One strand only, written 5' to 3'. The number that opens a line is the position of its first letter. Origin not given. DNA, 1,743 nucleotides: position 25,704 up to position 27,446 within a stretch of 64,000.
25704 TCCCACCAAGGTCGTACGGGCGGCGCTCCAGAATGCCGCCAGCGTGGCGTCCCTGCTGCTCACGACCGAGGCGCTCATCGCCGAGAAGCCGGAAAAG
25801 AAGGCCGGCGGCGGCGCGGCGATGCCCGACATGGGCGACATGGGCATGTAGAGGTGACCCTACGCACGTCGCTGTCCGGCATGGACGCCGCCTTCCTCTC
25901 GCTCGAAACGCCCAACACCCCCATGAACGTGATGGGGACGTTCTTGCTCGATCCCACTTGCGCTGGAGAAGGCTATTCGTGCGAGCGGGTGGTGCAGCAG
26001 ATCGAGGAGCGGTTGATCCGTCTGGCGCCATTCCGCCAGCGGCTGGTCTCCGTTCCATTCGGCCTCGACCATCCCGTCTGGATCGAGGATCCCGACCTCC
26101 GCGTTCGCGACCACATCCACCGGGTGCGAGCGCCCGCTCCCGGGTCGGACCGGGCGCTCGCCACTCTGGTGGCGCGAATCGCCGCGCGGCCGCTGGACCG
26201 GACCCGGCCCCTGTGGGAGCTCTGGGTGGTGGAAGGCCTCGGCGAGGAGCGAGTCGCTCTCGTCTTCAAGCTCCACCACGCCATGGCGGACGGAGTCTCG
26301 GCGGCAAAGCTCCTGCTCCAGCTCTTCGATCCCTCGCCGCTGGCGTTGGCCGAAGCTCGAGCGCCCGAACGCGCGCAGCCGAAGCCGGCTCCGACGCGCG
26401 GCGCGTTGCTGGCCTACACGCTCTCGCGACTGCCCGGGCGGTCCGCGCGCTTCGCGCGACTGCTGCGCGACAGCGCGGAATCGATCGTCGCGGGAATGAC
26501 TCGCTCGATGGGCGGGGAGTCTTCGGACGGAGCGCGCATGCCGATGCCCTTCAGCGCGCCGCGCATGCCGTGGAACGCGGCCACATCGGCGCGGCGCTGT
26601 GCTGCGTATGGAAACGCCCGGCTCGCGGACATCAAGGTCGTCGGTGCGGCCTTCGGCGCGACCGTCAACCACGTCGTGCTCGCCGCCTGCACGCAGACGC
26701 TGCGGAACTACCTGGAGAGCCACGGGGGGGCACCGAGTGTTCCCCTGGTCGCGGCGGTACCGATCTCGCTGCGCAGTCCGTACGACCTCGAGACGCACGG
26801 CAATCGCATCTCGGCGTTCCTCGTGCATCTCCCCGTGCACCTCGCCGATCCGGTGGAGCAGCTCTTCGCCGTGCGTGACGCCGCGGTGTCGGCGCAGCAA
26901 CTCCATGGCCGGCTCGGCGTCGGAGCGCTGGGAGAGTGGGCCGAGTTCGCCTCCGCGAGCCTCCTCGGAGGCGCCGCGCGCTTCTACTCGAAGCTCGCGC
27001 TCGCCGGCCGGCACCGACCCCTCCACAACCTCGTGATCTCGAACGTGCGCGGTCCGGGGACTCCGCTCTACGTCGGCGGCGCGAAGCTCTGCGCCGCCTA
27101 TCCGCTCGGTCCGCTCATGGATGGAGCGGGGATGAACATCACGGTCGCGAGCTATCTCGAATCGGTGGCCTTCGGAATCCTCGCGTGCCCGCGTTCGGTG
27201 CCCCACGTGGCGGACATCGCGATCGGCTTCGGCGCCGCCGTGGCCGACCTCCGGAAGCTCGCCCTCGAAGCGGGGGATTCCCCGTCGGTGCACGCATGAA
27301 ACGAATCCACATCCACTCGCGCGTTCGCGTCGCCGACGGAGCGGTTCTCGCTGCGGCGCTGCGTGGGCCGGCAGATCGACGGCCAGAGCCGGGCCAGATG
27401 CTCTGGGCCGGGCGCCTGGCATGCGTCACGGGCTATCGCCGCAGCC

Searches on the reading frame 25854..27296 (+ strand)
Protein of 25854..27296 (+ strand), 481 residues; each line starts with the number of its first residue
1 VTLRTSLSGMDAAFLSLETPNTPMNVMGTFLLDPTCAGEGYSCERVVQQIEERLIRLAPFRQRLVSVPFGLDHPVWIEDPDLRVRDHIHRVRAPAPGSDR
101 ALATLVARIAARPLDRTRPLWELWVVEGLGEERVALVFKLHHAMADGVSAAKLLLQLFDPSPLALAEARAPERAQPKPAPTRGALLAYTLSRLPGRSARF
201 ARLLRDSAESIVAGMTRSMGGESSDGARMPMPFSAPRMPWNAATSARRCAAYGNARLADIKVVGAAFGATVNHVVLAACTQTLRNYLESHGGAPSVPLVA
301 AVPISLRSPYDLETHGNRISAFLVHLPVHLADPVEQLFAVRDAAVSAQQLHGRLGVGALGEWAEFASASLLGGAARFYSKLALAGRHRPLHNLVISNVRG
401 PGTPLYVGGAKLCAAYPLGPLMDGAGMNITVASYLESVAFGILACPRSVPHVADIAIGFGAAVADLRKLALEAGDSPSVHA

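Call 70: search_protein_families(library=pfam, proteins=[window:25854-27296:+], max_evalue=0.01)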
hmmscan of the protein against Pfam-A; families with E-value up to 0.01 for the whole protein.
window:25854-27296:+ (481 aa): 3 families
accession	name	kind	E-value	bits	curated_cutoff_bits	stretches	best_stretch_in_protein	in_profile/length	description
PF03007.21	WS_DGAT_cat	-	2.6e-67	227.8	23.6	1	7-275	1-263/263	Wax ester synthase/diacylglycerol acyltransferase catalytic domain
PF06974.18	WS_DGAT_C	-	6.8e-25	88.3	20.7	1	316-464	2-142/145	WS/DGAT C-terminal domain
PF00668.25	Condensation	-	0.0082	15.3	30.6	0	119-158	117-155/456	Condensation domain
